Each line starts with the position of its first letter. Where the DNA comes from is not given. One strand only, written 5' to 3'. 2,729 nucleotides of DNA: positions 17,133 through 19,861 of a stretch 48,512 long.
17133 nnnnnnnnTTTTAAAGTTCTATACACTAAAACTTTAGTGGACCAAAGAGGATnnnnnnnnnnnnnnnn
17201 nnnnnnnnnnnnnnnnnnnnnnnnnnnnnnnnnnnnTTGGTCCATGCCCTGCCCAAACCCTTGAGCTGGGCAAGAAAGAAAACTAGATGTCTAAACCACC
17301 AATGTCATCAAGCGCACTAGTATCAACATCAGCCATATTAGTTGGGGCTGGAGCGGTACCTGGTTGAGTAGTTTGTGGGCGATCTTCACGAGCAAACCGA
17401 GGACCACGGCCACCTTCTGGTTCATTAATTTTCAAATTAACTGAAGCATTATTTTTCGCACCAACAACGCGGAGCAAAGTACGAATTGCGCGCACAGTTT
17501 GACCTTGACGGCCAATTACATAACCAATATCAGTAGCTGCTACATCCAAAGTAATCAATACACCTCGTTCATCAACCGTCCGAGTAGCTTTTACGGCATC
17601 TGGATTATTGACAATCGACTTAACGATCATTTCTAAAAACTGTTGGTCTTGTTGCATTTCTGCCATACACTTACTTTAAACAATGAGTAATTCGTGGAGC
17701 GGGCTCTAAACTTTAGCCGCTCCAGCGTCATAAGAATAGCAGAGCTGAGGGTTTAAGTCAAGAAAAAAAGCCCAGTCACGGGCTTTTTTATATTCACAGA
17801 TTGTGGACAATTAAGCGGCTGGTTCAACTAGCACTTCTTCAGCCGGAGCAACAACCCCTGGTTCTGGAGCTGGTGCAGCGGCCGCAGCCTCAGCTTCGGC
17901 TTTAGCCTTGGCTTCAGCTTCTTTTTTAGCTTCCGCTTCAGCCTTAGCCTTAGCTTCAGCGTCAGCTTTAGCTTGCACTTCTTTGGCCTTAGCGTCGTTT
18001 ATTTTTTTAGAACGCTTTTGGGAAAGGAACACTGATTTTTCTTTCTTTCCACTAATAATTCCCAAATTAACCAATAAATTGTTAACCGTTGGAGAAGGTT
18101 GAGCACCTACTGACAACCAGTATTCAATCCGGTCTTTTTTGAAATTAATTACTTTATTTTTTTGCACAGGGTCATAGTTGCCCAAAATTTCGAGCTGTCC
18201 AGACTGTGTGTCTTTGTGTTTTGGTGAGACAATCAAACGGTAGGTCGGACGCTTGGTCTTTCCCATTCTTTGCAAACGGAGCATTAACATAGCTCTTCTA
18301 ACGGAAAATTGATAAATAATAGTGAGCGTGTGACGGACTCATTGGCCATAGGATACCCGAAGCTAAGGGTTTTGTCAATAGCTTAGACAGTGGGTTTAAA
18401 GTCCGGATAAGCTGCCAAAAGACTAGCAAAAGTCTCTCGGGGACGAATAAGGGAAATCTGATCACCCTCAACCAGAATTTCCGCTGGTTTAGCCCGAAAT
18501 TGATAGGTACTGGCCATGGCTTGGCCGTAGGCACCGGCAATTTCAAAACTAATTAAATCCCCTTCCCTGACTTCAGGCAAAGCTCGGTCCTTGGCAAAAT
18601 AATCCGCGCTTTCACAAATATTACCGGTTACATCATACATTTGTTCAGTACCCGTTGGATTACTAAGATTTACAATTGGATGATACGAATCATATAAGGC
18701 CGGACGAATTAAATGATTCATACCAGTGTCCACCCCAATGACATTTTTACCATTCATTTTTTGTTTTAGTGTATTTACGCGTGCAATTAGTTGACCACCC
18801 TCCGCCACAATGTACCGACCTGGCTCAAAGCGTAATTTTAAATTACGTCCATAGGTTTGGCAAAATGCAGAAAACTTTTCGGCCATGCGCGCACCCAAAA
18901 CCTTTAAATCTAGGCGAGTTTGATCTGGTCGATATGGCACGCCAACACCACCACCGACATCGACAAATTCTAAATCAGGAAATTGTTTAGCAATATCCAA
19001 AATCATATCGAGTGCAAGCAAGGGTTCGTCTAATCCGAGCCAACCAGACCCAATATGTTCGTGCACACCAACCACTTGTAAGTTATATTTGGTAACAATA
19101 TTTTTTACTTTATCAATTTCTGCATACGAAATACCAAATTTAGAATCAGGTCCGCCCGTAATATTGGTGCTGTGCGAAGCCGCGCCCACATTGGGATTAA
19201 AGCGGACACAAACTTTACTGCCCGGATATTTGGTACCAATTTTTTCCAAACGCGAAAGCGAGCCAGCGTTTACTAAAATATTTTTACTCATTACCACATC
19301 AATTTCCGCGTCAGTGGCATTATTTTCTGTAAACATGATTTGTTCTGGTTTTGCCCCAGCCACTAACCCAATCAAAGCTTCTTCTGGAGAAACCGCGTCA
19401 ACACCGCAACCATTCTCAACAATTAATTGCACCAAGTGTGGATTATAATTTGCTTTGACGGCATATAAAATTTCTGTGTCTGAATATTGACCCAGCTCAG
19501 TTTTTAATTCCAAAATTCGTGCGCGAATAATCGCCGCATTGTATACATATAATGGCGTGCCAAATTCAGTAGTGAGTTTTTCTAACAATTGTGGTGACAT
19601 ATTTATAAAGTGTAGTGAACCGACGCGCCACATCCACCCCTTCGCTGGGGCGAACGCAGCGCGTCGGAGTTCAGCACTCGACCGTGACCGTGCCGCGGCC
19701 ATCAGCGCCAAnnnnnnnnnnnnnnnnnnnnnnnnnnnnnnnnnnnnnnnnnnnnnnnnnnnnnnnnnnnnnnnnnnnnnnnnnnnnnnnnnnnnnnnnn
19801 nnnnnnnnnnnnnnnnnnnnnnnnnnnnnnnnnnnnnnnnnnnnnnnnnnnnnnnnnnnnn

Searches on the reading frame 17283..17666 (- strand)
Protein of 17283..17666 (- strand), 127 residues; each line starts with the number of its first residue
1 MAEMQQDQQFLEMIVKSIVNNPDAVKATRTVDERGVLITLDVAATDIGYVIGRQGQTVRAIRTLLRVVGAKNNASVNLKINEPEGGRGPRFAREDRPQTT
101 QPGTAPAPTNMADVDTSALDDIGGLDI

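Call 43: search_protein_families(library=pfam, proteins=[window:17283-17666:-], max_evalue=0.001)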
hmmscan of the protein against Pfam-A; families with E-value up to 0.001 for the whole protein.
window:17283-17666:- (127 aa): 3 families
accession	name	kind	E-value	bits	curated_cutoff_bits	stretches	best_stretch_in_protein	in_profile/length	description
PF13083.13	KH_KhpA-B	-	2.5e-20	72.6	32.1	1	8-80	1-73/73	KhpA/KhpB, KH domain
PF00013.35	KH_1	-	0.00069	19.8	21.5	0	39-63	3-27/66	KH domain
PF07650.23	KH_2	-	0.00086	19.5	22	0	41-82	30-72/78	KH domain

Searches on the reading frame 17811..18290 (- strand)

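Call 43: search_protein_families(library=pfam, proteins=[window:17811-18290:-], max_evalue=0.001)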
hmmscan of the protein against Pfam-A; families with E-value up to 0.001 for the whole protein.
window:17811-18290:- (159 aa): 1 family
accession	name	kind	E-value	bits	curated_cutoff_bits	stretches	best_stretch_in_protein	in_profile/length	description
PF00886.24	Ribosomal_S16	-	2.2e-18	66.4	27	1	8-66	1-62/62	Ribosomal protein S16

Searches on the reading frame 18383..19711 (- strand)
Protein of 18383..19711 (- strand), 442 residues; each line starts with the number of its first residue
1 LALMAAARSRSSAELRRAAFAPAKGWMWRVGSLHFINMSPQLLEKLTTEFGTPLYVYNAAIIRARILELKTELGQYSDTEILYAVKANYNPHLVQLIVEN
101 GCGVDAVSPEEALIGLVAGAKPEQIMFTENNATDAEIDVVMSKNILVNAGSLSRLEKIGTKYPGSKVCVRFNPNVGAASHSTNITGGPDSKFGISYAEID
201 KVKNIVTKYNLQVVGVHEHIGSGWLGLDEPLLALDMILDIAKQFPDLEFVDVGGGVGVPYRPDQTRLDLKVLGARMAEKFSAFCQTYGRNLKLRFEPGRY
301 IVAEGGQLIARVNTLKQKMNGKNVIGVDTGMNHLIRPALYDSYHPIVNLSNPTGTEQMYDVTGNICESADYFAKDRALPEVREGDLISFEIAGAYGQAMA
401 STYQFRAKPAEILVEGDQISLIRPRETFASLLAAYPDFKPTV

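Call 43: search_protein_families(library=pfam, proteins=[window:18383-19711:-], max_evalue=0.001)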
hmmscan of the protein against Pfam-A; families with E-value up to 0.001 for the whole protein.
window:18383-19711:- (442 aa): 2 families
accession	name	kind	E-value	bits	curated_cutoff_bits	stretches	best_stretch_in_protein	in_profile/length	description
PF02784.22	Orn_Arg_deC_N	-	1.2e-45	156.2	23.4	1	62-303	4-247/247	Pyridoxal-dependent decarboxylase, pyridoxal binding domain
PF00278.28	Orn_DAP_Arg_deC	-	2.9e-24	85.6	23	1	251-393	5-95/95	Pyridoxal-dependent decarboxylase, C-terminal sheet domain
